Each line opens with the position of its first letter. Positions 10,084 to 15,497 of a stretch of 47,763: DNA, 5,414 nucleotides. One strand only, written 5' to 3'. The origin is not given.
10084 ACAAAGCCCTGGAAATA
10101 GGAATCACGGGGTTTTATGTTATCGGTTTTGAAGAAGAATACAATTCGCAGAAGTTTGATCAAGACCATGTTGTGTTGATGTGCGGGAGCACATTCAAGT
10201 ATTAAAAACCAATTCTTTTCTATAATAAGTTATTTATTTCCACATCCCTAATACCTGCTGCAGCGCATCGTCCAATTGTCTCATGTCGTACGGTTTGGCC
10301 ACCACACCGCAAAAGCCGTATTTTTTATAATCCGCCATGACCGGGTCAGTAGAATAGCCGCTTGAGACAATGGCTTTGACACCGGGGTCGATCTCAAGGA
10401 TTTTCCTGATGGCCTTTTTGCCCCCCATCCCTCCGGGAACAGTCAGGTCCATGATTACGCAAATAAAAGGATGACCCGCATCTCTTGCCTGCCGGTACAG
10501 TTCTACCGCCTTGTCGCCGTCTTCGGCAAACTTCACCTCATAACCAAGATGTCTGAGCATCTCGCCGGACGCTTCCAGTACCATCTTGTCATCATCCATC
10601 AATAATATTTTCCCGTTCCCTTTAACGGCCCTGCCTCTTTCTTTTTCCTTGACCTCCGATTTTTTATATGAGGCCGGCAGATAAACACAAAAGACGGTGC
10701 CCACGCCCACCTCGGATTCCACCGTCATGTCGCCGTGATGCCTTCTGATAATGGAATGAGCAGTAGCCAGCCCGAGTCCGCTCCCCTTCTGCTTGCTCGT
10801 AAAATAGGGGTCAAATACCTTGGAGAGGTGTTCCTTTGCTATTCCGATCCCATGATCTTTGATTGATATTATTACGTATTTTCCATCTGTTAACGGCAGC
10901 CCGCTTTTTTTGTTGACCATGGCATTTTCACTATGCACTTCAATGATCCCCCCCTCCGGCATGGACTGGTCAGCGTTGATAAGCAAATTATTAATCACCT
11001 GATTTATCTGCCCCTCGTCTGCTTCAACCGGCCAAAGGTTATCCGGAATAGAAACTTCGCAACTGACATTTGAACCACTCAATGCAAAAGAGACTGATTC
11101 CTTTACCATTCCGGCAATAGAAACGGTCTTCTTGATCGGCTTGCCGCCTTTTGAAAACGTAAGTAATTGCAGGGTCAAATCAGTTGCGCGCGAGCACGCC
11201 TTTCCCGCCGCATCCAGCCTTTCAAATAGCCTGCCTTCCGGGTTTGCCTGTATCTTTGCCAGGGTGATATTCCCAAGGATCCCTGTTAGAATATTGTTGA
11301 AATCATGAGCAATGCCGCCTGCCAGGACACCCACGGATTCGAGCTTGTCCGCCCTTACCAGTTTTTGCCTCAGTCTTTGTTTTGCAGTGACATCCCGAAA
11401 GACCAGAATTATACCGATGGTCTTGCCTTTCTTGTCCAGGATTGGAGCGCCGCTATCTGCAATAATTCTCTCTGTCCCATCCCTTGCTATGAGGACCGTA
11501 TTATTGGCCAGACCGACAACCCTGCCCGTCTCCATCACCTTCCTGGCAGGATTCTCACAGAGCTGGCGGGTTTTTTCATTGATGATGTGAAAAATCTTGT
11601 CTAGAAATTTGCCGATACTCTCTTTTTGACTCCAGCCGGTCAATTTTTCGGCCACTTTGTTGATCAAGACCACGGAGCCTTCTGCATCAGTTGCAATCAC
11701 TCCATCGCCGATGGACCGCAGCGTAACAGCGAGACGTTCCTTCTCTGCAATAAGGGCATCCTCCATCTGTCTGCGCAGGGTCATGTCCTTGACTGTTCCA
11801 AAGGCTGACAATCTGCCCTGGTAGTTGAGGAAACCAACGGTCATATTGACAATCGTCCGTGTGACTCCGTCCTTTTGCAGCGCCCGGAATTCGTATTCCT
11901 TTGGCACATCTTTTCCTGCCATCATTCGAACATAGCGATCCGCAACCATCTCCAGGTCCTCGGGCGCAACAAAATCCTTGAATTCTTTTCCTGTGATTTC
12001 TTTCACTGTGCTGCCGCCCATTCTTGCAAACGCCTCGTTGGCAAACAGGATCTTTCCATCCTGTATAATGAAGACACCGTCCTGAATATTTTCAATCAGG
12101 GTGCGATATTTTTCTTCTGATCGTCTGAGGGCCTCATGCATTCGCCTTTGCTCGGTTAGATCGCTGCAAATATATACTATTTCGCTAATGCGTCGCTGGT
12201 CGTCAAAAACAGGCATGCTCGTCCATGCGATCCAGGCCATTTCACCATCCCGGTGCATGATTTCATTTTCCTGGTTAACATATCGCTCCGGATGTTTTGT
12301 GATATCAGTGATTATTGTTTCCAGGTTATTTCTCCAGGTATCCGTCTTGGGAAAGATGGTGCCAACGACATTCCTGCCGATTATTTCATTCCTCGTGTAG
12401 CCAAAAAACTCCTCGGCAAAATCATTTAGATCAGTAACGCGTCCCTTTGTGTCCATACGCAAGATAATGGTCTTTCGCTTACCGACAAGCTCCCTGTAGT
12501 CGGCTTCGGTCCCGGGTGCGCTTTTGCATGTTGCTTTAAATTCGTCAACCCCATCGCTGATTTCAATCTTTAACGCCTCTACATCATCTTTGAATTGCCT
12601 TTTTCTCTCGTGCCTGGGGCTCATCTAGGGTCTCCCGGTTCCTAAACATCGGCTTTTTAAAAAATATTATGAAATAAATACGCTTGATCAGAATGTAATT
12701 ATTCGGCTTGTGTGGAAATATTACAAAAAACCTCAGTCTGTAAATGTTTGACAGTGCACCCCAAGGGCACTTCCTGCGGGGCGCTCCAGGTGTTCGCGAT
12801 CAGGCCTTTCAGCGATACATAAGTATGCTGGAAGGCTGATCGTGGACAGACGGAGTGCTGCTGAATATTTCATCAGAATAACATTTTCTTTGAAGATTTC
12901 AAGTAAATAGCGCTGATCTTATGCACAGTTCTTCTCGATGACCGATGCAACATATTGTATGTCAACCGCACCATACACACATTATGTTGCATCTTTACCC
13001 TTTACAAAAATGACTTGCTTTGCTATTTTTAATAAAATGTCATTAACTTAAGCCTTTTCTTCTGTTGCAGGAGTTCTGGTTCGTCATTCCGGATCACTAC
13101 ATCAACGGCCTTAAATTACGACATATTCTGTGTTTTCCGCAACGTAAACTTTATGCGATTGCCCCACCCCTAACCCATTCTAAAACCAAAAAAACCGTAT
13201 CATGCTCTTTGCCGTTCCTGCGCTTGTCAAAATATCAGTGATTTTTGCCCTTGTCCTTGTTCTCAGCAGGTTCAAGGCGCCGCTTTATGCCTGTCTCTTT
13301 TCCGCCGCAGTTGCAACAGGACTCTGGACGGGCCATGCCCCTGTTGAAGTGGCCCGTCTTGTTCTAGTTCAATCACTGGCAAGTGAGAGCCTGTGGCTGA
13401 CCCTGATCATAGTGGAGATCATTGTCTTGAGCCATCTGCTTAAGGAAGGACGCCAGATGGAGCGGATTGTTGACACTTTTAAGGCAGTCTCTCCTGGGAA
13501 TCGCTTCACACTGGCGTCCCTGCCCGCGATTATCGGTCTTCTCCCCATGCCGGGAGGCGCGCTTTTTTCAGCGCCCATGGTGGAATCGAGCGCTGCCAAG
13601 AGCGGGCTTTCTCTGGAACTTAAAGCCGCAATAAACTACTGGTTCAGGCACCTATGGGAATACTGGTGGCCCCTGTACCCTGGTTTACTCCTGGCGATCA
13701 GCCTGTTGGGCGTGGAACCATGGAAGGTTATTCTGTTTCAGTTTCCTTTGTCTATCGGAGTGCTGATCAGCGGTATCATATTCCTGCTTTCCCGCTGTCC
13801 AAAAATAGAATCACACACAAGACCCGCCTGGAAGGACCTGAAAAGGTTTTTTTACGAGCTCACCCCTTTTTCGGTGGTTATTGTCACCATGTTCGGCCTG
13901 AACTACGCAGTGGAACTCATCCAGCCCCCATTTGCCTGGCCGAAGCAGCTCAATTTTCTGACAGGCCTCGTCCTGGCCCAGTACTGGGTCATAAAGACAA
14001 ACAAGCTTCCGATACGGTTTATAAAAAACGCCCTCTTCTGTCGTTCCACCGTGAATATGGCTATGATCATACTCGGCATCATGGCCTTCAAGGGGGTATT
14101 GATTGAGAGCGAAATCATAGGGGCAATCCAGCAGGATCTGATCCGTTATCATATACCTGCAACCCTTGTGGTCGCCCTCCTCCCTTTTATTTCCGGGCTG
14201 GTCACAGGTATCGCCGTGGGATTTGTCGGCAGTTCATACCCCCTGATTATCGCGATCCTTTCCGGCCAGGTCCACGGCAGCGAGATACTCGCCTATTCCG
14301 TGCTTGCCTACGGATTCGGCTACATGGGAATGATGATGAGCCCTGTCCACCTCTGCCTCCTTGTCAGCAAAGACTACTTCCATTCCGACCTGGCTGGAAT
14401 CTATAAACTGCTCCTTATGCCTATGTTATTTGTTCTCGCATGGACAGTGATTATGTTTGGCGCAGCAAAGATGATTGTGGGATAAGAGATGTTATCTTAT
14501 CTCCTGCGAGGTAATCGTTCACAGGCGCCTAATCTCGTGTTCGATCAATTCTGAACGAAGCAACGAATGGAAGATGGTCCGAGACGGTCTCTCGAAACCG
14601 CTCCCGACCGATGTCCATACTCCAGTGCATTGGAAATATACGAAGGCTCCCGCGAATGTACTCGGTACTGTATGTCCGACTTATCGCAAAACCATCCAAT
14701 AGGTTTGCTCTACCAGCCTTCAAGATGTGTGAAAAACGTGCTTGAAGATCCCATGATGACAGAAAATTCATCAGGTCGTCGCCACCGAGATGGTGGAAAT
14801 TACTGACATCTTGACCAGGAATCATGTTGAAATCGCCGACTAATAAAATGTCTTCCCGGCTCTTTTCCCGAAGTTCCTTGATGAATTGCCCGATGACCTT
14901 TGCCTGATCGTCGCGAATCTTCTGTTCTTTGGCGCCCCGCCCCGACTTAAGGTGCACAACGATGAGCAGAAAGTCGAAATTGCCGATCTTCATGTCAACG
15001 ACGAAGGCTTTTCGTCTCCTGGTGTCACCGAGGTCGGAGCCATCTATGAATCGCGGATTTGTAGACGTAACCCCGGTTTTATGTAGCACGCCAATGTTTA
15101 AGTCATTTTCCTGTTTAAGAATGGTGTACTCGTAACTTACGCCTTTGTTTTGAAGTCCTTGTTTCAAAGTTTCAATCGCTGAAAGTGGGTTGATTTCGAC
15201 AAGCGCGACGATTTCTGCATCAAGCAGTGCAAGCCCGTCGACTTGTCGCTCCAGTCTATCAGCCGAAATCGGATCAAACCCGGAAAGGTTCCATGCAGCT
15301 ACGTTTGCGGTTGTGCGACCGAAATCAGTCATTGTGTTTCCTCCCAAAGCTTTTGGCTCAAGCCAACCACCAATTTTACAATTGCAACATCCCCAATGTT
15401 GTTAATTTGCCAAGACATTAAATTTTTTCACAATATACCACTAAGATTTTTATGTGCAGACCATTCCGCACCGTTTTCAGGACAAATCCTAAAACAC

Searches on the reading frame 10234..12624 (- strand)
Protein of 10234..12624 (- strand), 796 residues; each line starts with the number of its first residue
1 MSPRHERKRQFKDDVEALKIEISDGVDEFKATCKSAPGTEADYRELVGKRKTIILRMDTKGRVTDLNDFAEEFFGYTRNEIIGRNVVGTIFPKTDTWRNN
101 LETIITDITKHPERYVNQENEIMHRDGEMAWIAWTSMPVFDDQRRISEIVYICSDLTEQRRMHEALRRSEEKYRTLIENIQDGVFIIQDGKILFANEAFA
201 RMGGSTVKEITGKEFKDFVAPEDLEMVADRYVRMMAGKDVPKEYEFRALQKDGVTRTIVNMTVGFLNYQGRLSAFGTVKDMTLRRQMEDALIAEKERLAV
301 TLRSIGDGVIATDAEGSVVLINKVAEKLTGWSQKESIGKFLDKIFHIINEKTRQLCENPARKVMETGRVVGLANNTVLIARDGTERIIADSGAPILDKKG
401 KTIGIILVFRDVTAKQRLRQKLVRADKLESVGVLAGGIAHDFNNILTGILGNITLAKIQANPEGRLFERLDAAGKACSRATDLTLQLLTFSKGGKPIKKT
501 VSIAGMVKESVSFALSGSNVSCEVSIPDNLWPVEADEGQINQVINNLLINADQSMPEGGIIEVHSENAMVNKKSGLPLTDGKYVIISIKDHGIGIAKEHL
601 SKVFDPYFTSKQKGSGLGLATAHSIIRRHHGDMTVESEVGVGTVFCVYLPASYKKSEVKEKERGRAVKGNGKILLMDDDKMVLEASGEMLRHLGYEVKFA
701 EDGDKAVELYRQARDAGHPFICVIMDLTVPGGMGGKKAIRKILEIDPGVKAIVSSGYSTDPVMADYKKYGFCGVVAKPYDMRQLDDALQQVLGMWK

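Call 24: search_protein_families(library=pfam, max_evalue=0.001, proteins=[window:10234-12624:-])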
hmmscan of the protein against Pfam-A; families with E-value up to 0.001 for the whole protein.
window:10234-12624:- (796 aa): 9 families
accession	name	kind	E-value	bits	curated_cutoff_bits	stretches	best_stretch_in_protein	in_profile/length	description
PF00989.32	PAS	-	5.6e-41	139.5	22.6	3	297-412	2-113/113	PAS fold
PF08448.16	PAS_4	-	3.8e-34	117.7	23.1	3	302-416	1-109/110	PAS fold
PF13426.13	PAS_9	-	8.5e-34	116.4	27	3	54-158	5-103/103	PAS domain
PF08447.18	PAS_3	-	2.6e-26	92.1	25.6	3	192-271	1-81/89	PAS fold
PF13188.13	PAS_8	-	1.7e-22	78.9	21.8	1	171-216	1-44/65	PAS domain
PF02518.31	HATPase_c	-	4.2e-22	79.1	26.4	1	536-651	2-109/111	Histidine kinase-, DNA gyrase B-, and HSP90-like ATPase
PF00072.30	Response_reg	-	1.1e-15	58.2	30.2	1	673-788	1-110/111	Response regulator receiver domain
PF24820.1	Diguanyl_cycl_sensor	-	2.4e-06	27.9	28.1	0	176-250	1-71/109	Diguanylate cyclase-like sensor domain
PF00512.31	HisKA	-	6.3e-06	26.6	26.9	1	434-493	5-63/66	His Kinase A (phospho-acceptor) domain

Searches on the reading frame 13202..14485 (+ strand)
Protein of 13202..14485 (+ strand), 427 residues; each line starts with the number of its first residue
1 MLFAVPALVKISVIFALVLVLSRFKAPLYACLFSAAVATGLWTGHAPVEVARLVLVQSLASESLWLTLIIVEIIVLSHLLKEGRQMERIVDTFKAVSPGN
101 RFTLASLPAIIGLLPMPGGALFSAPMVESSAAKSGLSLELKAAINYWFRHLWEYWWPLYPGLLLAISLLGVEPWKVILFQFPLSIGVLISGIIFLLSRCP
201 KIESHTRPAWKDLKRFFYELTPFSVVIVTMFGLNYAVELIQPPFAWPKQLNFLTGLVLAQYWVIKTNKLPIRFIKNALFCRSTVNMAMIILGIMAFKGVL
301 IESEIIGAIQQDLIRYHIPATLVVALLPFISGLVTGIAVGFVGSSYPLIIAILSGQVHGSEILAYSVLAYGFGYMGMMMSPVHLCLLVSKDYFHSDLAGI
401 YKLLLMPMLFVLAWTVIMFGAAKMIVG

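Call 24: search_protein_families(library=pfam, max_evalue=0.001, proteins=[window:13202-14485:+])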
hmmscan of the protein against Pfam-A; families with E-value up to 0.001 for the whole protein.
window:13202-14485:+ (427 aa): 1 family
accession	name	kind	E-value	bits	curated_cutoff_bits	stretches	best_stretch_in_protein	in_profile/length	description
PF04165.18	DUF401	-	3.4e-48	165.4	24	1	52-420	45-391/393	Protein of unknown function (DUF401)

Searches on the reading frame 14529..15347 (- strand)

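Call 24: search_protein_families(library=pfam, max_evalue=0.001, proteins=[window:14529-15347:-])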
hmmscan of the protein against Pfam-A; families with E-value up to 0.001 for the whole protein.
window:14529-15347:- (272 aa): 2 families
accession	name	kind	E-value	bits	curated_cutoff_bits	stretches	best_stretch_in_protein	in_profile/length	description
PF03372.29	Exo_endo_phos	-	2.3e-05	24.7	24.5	1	18-204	2-174/225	Endonuclease/Exonuclease/phosphatase family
PF22669.2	Exo_endo_phos2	-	0.00065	19.8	27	0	104-175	102-179/288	Endonuclease/Exonuclease/phosphatase family 2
